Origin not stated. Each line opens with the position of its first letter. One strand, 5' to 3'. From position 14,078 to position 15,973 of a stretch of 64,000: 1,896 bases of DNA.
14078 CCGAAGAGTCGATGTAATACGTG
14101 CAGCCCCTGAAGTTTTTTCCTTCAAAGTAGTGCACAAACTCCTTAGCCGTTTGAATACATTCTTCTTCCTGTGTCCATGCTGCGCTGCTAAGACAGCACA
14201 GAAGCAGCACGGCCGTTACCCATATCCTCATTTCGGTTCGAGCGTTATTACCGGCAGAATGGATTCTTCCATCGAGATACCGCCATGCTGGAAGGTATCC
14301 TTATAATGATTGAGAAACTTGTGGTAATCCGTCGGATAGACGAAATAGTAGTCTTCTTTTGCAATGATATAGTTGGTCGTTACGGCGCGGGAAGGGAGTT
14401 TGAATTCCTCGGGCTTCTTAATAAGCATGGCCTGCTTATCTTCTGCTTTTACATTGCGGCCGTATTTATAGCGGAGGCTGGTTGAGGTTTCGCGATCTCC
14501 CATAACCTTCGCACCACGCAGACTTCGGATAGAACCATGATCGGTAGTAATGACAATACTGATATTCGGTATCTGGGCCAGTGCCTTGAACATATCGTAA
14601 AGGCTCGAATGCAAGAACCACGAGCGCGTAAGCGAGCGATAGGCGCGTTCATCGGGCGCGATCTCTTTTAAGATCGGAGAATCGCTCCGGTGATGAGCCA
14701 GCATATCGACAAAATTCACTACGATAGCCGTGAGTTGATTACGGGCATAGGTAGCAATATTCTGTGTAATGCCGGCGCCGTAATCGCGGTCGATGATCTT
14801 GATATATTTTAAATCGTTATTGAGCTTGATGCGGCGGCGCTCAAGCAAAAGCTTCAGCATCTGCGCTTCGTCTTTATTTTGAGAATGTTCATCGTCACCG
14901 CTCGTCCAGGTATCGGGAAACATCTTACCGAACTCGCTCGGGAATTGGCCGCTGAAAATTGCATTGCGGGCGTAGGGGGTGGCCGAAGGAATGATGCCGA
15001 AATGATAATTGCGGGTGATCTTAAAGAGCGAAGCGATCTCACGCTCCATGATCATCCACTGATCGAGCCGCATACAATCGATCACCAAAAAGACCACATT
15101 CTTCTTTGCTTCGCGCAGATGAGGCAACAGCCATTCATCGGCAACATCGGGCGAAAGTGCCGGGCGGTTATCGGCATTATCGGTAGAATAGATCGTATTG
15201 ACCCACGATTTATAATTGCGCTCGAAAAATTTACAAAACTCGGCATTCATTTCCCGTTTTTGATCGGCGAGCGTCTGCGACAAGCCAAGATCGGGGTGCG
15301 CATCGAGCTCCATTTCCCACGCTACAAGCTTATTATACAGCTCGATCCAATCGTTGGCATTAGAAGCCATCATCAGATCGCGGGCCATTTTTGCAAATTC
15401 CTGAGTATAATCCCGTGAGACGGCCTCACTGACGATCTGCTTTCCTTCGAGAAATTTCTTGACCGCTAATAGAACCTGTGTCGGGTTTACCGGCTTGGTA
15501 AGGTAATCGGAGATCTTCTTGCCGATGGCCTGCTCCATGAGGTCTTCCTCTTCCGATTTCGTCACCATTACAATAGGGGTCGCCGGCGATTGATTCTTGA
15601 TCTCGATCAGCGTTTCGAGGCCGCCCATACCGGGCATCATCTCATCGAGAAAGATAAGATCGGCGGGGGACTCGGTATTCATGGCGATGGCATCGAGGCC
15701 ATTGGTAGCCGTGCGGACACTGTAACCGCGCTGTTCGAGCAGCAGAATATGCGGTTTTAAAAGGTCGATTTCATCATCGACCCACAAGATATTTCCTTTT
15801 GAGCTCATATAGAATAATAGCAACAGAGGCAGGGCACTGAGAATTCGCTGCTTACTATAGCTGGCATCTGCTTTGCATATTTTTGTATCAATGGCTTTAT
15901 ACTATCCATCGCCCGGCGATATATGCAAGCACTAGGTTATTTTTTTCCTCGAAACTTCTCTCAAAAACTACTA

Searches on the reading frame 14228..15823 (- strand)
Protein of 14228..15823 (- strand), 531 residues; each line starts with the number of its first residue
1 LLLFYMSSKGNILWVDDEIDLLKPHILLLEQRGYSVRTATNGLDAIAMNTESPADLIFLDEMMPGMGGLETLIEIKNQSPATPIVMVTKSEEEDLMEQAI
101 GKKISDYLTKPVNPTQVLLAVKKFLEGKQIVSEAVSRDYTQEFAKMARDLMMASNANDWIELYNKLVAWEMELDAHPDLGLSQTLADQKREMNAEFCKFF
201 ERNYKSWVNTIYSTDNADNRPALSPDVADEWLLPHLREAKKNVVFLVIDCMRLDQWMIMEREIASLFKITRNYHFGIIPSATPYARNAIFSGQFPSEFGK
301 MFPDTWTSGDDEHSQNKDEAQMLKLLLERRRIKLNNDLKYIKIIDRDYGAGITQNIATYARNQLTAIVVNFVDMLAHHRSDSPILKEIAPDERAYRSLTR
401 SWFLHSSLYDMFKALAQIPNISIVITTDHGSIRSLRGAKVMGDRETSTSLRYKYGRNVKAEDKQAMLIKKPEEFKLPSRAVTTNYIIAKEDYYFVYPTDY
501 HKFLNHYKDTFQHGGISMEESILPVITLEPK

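Call 67: search_protein_families(library=pfam, proteins=[window:14228-15823:-], max_evalue=0.001)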
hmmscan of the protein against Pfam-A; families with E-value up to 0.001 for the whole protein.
window:14228-15823:- (531 aa): 2 families
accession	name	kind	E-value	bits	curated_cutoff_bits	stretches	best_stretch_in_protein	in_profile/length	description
PF00072.30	Response_reg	-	4.1e-25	88.5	30.2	1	12-121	1-110/111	Response regulator receiver domain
PF08665.17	PglZ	-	7e-19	68.9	25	1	242-432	2-173/179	PglZ domain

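Call 75: search_protein_families(library=ncbifam, proteins=[window:14228-15823:-], max_evalue=0.001)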
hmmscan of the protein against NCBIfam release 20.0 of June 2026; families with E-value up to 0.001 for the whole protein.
window:14228-15823:- (531 aa): 89 families (the best 25 are shown)
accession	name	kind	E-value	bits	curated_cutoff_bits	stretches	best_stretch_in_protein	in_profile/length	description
NF052313.1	T9SS_RR_PorX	equivalog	5.6e-212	705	300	1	11-531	2-513/513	T9SS response regulator signal transducer PorX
NF033449.0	BREX_PglZ_3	exception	3.7e-30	104.8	250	1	108-528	251-641/642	BREX-3 system phosphatase PglZ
NF047793.1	ResRegPgtA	equivalog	1.9e-18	66.5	650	1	8-154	4-146/414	two-component system response regulator PgtA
NF007135.0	PRK09581.1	equivalog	2.7e-18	66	474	1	11-155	4-150/457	PleD family two-component system response regulator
NF053512.1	nitric_RR_NosR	exception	8.1e-17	61.3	400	1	12-133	1-123/422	response regulator c-di-GMP phosphodiesterase, NosR family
NF007935.0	PRK10651.1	equivalog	1.1e-15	57.5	250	1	11-137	8-136/216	two-component system response regulator NarL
NF040689.1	MtrAB_MtrA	equivalog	1.6e-15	57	300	1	12-126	1-114/219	MtrAB system response regulator MtrA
NF053854.1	RespRegPhoBBctds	equivalog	9.6e-15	54.5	270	1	12-140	1-132/225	two-component system response regulator PhoB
NF041367.1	CheY_Halo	equivalog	1.1e-14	54.8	200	1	28-123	17-112/114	chemotaxis protein CheY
NF008318.0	PRK11107.1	equivalog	1.6e-14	53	890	1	11-144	669-804/920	two-component sensor histidine kinase BarA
TIGR02154.1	PhoB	equivalog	1.8e-14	53.6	296.2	1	11-125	4-120/226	phosphate regulon transcriptional regulator PhoB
NF041733.1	resp_reg_CseB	equivalog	2.9e-14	53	350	1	11-137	2-127/228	two-component system response regulator CseB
NF040534.1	resp_reg_YycF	equivalog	3e-14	52.8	340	1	12-140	3-130/231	response regulator YycF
NF051870.1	NAssimRespRegNtrX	equivalog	3.1e-14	52.7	600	1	11-135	3-129/452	nitrogen assimilation response regulator NtrX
NF033117.2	vanR_ACDEGLN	exception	5e-14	52.4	350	1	12-165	1-150/226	VanR-ABDEGLN family response regulator transcription factor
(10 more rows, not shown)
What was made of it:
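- T9SS in this genome: PorX at 14228-15823 (705 bits) and type-A cargo in the window (calls 67, 75). The genome has PorX (call 75).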
